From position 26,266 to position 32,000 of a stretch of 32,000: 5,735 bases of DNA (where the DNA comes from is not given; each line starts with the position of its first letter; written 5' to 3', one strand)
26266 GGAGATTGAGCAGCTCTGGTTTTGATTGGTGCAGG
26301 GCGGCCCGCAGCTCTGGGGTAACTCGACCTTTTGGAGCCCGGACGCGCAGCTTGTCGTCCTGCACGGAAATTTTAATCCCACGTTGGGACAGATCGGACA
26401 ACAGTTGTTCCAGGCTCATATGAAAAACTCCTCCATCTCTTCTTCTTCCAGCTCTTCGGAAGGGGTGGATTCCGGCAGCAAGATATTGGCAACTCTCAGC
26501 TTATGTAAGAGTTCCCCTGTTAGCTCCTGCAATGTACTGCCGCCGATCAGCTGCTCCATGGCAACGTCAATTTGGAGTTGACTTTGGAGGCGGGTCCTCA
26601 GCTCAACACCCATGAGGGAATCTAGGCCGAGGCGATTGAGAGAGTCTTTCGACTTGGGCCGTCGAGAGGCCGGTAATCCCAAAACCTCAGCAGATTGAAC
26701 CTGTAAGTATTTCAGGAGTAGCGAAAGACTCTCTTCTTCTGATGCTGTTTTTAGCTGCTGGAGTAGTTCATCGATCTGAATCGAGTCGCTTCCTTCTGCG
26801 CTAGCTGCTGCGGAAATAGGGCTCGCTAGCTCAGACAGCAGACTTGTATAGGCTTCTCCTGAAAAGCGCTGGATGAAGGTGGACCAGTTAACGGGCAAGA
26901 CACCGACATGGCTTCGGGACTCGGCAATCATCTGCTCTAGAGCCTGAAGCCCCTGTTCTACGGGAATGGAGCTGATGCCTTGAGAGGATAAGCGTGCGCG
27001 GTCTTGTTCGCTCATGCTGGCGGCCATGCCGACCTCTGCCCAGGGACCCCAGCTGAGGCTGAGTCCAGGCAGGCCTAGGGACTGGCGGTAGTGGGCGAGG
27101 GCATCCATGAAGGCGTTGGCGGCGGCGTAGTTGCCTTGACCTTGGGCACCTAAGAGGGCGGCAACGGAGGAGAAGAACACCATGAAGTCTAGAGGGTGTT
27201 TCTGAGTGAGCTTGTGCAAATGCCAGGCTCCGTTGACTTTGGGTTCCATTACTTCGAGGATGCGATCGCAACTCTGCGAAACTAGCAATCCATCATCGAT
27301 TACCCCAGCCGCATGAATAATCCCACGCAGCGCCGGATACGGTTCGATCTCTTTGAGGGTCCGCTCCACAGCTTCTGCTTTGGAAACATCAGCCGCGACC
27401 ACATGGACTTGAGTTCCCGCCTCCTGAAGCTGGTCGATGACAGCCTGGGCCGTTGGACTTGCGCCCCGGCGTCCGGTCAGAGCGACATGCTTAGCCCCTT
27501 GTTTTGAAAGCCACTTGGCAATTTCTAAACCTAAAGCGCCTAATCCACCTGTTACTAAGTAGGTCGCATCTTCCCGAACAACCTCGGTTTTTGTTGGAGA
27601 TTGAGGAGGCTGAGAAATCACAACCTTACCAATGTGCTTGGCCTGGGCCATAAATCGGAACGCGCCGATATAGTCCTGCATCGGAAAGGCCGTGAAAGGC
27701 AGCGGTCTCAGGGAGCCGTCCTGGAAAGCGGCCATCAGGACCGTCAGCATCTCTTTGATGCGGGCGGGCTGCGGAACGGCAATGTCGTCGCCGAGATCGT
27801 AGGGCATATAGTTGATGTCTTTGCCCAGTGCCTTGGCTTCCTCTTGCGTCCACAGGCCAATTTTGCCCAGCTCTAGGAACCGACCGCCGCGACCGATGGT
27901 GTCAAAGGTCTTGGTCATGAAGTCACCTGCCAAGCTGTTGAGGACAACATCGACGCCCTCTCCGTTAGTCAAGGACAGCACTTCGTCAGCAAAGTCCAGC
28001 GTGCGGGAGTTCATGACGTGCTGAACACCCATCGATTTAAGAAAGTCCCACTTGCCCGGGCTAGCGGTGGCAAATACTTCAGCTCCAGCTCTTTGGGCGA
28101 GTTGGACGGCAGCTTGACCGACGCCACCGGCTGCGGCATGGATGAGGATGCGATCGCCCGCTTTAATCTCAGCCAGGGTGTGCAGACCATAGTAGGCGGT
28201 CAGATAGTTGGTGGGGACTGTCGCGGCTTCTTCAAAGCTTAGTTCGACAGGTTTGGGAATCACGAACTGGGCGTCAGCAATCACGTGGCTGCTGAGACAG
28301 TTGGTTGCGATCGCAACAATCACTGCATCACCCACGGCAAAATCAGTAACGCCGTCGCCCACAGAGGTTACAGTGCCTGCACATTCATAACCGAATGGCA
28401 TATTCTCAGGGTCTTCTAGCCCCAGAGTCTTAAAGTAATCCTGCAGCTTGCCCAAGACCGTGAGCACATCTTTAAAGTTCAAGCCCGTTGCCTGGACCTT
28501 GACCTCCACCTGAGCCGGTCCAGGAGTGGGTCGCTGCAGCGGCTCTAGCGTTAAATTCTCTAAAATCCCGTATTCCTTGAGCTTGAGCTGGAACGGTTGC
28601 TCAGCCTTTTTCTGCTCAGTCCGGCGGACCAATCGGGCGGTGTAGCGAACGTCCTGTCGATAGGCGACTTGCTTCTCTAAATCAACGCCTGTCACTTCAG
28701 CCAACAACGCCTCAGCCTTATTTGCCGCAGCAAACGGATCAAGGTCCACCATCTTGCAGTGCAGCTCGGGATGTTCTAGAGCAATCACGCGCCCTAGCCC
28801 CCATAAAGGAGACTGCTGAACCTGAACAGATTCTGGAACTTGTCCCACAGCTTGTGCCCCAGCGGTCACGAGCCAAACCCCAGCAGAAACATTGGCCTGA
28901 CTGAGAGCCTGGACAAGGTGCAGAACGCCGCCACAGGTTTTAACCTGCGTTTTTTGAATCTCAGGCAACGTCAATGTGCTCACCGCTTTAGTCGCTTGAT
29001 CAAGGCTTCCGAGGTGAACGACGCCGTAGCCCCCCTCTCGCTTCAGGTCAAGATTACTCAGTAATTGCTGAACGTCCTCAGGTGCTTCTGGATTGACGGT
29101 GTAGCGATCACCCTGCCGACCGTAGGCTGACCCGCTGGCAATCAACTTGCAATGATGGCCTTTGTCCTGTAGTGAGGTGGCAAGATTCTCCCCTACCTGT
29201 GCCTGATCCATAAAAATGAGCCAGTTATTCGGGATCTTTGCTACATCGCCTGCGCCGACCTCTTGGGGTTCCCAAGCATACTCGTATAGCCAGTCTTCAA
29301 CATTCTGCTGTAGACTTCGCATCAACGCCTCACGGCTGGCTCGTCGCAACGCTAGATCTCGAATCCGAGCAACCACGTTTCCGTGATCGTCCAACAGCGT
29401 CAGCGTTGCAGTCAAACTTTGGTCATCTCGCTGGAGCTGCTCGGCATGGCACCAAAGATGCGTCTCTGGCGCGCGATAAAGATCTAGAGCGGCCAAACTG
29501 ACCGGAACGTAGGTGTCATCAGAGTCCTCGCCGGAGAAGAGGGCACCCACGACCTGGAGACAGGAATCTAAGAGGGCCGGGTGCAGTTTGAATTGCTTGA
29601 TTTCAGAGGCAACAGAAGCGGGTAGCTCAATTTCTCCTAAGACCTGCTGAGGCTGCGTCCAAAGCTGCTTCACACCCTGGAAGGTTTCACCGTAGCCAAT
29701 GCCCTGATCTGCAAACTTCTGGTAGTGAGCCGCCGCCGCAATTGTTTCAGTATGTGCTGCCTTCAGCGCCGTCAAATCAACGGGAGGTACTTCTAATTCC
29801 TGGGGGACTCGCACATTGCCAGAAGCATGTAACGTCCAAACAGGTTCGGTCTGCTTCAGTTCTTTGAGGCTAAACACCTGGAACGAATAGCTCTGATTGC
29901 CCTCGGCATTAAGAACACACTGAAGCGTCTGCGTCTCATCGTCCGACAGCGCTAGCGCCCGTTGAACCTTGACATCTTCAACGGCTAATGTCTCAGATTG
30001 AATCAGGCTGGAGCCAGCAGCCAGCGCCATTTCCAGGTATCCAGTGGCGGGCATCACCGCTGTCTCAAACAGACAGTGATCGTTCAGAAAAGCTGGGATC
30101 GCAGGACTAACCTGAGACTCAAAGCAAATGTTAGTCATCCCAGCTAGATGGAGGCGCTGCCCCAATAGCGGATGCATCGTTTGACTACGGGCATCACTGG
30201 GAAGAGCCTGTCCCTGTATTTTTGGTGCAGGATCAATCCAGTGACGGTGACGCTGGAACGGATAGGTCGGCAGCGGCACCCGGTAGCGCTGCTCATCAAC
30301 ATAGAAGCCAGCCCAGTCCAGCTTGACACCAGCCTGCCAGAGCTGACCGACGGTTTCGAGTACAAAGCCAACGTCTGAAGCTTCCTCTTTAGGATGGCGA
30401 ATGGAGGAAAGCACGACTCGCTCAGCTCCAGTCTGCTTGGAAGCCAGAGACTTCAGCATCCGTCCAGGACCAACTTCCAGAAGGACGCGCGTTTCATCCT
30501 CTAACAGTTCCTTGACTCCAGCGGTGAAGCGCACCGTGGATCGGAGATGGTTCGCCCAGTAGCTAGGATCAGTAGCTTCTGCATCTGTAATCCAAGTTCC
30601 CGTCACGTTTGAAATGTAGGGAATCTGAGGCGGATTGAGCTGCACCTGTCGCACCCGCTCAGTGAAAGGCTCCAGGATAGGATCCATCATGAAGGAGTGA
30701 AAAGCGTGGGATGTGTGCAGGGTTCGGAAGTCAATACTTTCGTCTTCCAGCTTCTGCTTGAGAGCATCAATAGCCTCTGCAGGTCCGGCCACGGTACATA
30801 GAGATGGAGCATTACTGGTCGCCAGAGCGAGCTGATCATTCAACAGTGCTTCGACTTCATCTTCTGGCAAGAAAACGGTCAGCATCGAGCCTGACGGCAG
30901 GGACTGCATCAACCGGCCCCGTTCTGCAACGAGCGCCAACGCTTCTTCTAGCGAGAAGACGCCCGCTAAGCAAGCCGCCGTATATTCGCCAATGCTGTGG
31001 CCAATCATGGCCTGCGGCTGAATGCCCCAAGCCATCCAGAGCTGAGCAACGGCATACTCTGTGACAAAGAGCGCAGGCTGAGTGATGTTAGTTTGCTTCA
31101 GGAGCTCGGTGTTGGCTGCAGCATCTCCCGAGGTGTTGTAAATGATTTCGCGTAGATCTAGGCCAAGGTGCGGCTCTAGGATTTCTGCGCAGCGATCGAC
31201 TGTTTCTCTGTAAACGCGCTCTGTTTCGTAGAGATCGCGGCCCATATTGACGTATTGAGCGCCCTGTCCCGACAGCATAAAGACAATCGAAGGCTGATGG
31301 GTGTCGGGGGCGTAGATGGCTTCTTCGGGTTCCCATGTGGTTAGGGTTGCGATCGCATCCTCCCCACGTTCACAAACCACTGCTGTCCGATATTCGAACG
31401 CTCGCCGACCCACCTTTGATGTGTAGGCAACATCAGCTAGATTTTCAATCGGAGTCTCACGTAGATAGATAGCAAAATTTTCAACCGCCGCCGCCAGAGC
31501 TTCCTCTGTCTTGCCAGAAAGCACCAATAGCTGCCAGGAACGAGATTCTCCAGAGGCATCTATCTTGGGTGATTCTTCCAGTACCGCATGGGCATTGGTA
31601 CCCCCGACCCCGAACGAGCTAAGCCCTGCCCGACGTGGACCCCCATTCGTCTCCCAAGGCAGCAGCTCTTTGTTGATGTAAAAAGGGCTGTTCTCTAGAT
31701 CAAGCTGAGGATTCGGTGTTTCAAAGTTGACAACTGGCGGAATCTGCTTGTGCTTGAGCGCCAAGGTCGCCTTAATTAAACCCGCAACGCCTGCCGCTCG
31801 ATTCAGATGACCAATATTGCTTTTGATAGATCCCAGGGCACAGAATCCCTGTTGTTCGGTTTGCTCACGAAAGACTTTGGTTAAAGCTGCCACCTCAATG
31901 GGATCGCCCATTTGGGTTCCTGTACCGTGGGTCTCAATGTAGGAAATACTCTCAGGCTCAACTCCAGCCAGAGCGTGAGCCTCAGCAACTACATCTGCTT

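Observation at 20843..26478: Two termination modules with near-identical N-terminal docking domains behind a single PKS tail: predicted branching (one-to-two) hand-off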

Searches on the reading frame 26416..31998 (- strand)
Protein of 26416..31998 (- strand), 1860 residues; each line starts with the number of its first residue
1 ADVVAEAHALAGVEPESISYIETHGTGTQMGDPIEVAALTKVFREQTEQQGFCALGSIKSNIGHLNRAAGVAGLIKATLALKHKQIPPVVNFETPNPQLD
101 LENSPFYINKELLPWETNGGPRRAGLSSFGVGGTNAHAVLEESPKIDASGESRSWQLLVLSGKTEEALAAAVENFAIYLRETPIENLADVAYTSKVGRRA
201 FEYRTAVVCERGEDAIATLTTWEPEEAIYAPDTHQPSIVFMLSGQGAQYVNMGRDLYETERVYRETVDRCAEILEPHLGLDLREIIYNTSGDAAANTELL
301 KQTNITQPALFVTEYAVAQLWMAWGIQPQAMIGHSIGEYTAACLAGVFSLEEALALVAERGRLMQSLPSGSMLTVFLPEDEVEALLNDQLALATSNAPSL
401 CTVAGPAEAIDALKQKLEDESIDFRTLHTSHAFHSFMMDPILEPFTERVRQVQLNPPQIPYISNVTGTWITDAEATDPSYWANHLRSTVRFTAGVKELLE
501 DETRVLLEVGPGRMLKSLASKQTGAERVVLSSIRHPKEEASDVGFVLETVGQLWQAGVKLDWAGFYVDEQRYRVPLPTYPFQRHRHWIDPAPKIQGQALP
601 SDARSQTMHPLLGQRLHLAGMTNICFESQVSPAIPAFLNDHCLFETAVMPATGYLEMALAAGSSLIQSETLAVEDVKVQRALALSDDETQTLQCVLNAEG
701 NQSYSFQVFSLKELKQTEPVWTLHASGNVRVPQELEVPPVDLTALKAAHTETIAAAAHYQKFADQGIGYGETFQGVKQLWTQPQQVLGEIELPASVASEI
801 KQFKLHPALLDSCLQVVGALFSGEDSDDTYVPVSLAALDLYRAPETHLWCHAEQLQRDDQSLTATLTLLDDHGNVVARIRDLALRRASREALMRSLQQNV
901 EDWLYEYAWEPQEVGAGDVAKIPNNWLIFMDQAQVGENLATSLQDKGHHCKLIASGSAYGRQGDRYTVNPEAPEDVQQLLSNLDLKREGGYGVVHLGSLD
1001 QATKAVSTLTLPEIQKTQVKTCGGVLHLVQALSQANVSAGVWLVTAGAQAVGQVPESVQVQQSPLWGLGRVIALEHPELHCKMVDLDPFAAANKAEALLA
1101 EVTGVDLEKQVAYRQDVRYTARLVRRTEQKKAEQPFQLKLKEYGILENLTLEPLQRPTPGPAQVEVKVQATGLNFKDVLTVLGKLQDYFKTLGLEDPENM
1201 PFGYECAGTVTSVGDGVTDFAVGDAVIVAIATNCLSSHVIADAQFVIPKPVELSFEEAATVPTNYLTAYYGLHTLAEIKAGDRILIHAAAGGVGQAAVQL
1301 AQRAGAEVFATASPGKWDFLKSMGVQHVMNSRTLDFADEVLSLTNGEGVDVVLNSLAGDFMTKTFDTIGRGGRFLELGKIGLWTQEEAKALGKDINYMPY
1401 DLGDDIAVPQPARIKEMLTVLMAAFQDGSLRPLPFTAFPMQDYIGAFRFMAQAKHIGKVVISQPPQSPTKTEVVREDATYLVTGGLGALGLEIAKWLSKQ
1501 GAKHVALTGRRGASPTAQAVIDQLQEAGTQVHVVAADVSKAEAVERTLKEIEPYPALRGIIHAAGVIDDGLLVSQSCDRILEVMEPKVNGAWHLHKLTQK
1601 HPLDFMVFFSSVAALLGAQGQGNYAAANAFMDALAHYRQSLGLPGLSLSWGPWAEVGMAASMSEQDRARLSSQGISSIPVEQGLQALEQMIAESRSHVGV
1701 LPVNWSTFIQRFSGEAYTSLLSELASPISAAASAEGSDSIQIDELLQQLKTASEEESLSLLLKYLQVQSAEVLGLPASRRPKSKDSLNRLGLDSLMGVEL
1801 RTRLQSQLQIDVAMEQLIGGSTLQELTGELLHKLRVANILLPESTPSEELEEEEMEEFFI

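Call 8: search_protein_families(library=pfam, proteins=[window:26416-31998:-], max_evalue=0.01)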
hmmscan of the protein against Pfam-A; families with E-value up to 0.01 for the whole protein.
window:26416-31998:- (1860 aa): 19 families
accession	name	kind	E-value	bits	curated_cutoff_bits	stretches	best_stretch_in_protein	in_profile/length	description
PF08659.16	KR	-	8.1e-70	234.8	22.6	1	1478-1655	1-180/180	KR domain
PF00698.26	Acyl_transf_1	-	6.1e-56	190.6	32.7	1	239-516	1-272/319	Acyl transferase domain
PF14765.12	PS-DH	-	3.1e-39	134.6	23.7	1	739-893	3-165/166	Polyketide synthase dehydratase N-terminal domain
PF02801.28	Ketoacyl-synt_C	-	1e-32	113.1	20.8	1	2-93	29-119/119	Beta-ketoacyl synthase, C-terminal domain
PF21089.3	PKS_DH_N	-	1.9e-27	95.7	27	1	609-710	1-102/103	Polyketide synthase dehydratase domain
PF22621.2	CurL-like_PKS_C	-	1.9e-21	76.2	27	1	156-219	1-64/64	CurL-like, PKS C-terminal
PF16197.11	KAsynt_C_assoc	-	1.8e-18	67.4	33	1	95-208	1-111/111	Ketoacyl-synthetase C-terminal extension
PF13602.12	ADH_zinc_N_2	-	2.7e-18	67.6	27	1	1323-1461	1-134/134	Zinc-binding dehydrogenase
PF00107.32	ADH_zinc_N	-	2.3e-17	63.6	31.8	1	1292-1379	1-90/129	Zinc-binding dehydrogenase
PF00106.31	adh_short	-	4.8e-17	62.5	26.6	1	1480-1636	3-161/195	short chain dehydrogenase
PF22336.2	RhiE-like_linker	-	3e-13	50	27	1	159-222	1-63/67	RhiE-like, KS-MAT linker domain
PF08240.17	ADH_N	-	1.4e-11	45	23.5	1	1160-1236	1-68/104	Alcohol dehydrogenase GroES-like domain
PF13561.12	adh_short_C2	-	1.7e-10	41.3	27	1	1489-1637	8-156/236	Enoyl-(Acyl carrier protein) reductase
PF00550.31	PP-binding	-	5.6e-10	39.8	20.8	1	1770-1828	8-65/67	Phosphopantetheine attachment site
PF21394.3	Beta-ketacyl_N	-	1.9e-08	34.6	26.9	1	925-1096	2-161/170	Beta-ketoacyl synthase-like, N-terminal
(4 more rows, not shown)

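Call 26: find_homologous_proteins(query=window:26416-31998:-, max_evalue=1e-50)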
Query window:26416-31998:- (1860 aa): 8000 proteins with E <= 1e-50 among 8000 candidates; the best 120 are listed.
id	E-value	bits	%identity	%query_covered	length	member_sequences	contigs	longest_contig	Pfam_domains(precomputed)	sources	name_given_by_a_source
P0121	0.0e+0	1645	44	99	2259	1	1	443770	PF08659.17,PF22336.3,PF00109.33,PF21394.4,PF21089.4,PF22621.3,PF00550.32,PF13561.13,PF16197.12,PF22953.4,PF00698.27,PF00107.33,PF14765.13,PF00106.32,PF02801.29,PF13602.13,PF08240.18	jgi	jgi:malonyl CoA-acyl carrier protein transacylase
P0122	0.0e+0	1611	58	32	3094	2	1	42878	PF08659.17,PF22336.3,PF00109.33,PF21394.4,PF22621.3,PF00550.32,PF13561.13,PF00108.30,PF16197.12,PF00698.27,PF00106.32,PF02801.29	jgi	jgi:acyl transferase domain-containing protein/acyl carrier protein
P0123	0.0e+0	1588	57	32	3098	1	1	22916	PF08659.17,PF22336.3,PF00109.33,PF21394.4,PF22621.3,PF00550.32,PF13561.13,PF00108.30,PF16197.12,PF00698.27,PF00106.32,PF02801.29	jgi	jgi:acyl transferase domain-containing protein/acyl carrier protein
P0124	0.0e+0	1543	50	32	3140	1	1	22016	PF08659.17,PF22336.3,PF00109.33,PF21394.4,PF22621.3,PF00550.32,PF13561.13,PF00108.30,PF16197.12,PF00698.27,PF00106.32,PF02801.29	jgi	jgi:acyl transferase domain-containing protein/acyl carrier protein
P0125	0.0e+0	1542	53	33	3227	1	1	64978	PF08659.17,PF22336.3,PF00109.33,PF21394.4,PF22621.3,PF00550.32,PF13561.13,PF00108.30,PF23297.2,PF16197.12,PF00698.27,PF00106.32,PF02801.29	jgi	jgi:acyl transferase domain-containing protein/acyl carrier protein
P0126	0.0e+0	1528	55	32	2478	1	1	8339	PF08659.17,PF22336.3,PF00109.33,PF21394.4,PF22621.3,PF00550.32,PF13561.13,PF00106.32,PF02801.29,PF16197.12,PF00698.27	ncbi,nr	ncbi:MAG: acyltransferase domain-containing protein, partial [bacterium]|nr:acyltransferase domain-c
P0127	0.0e+0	1526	-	-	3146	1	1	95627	PF08659.17,PF22336.3,PF00109.33,PF22621.3,PF00550.32,PF13561.13,PF00108.30,PF23297.2,PF16197.12,PF01370.28,PF22953.4,PF00698.27,PF02719.22,PF00106.32,PF02801.29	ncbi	-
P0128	0.0e+0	1518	53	32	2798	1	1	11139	PF08659.17,PF22336.3,PF00109.33,PF21394.4,PF22621.3,PF00550.32,PF13561.13,PF16197.12,PF01370.28,PF00698.27,PF00106.32,PF02801.29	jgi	jgi:acyl transferase domain-containing protein/acyl carrier protein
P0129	0.0e+0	1516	42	99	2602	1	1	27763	PF08659.17,PF22336.3,PF00109.33,PF21394.4,PF21089.4,PF22621.3,PF00550.32,PF13561.13,PF23297.2,PF16197.12,PF22953.4,PF00698.27,PF00155.28,PF00107.33,PF14765.13,PF00106.32,PF02801.29,PF13602.13,PF08240.18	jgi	jgi:8-amino-7-oxononanoate synthase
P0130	0.0e+0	1513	51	33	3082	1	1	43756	PF08659.17,PF22336.3,PF00109.33,PF21394.4,PF22621.3,PF00550.32,PF13561.13,PF00108.30,PF16197.12,PF00698.27,PF00106.32,PF02801.29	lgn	-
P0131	0.0e+0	1501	50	32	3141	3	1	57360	PF08659.17,PF22336.3,PF00109.33,PF21394.4,PF22621.3,PF00550.32,PF13561.13,PF00108.30,PF16197.12,PF00698.27,PF00106.32,PF02801.29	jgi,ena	-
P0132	0.0e+0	1499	56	33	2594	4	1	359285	PF08659.17,PF22336.3,PF00109.33,PF21394.4,PF22621.3,PF00550.32,PF00108.30,PF00106.32,PF02801.29,PF16197.12,PF00698.27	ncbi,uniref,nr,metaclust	ncbi:type I polyketide synthase [Paenibacillus sp. OSY-SE]|uniref:type I polyketide synthase n=1 Tax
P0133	0.0e+0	1492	-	-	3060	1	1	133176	PF08659.17,PF22336.3,PF00109.33,PF16363.12,PF22621.3,PF00550.32,PF13561.13,PF00108.30,PF23297.2,PF16197.12,PF01370.28,PF22953.4,PF00698.27,PF00106.32,PF02801.29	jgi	jgi:epothilone polyketide synthase D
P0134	0.0e+0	1488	51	32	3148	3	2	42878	PF08659.17,PF22336.3,PF00109.33,PF21394.4,PF22621.3,PF00550.32,PF13561.13,PF00108.30,PF16197.12,PF00698.27,PF00106.32,PF02801.29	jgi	jgi:acyl transferase domain-containing protein/acyl carrier protein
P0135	0.0e+0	1482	43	95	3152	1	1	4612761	PF08659.17,PF22336.3,PF00109.33,PF21394.4,PF21089.4,PF22621.3,PF00550.32,PF00501.35,PF13193.13,PF16197.12,PF22953.4,PF00698.27,PF00668.26,PF00107.33,PF14765.13,PF00106.32,PF02801.29,PF13602.13,PF08240.18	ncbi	-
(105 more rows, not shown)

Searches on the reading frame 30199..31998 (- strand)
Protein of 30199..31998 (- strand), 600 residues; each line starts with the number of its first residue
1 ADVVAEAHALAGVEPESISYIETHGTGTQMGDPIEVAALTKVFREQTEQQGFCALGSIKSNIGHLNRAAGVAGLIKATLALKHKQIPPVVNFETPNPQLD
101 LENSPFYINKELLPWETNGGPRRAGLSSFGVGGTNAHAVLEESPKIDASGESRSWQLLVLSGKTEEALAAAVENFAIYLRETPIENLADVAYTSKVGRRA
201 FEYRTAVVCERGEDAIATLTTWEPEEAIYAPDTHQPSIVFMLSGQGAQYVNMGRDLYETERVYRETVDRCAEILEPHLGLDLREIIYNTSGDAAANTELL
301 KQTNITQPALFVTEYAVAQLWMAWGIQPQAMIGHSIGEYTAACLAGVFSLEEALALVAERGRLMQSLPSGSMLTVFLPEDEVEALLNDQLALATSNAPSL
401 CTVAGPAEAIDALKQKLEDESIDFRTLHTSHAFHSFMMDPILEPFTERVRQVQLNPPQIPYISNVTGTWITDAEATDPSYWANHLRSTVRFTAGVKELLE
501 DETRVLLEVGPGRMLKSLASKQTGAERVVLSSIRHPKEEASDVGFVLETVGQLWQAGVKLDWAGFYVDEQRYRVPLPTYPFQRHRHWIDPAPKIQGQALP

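Call 27: find_related_loci(query=window:30199-31998:-, collection=metagenome_contigs, flank=10000)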
Query window:30199-31998:- (600 aa) in metagenome_contigs; peptide patterns used: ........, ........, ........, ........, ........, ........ (x = any residue, [..] = any of these).
193 stretches matched a pattern; 113 encode a relative of the query (tblastn E <= 1e-3); the best 80 are kept; 80 distinct loci.
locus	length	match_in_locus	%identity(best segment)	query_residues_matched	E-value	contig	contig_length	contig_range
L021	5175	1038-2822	60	1-593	0e+0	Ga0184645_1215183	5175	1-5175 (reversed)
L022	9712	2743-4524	58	1-589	0e+0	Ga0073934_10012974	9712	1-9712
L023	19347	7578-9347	59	1-589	0e+0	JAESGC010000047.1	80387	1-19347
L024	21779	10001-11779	58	1-595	0e+0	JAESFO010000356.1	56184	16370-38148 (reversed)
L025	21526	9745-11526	56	1-591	0e+0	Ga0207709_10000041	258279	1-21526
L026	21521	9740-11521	56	1-591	0e+0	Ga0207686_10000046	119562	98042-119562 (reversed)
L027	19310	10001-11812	54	2-600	0e+0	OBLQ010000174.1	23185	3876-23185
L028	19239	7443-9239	54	1-597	0e+0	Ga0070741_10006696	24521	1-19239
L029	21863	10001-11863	52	1-597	0e+0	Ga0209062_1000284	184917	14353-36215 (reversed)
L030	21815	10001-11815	54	1-599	0e+0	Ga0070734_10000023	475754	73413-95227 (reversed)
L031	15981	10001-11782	52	7-599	0e+0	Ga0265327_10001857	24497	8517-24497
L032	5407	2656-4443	57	1-592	0e+0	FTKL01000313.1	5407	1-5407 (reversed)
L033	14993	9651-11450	53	1-598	0e+0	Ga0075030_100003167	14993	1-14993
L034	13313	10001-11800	53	1-598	0e+0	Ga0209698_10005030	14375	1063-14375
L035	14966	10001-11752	53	7-589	0e+0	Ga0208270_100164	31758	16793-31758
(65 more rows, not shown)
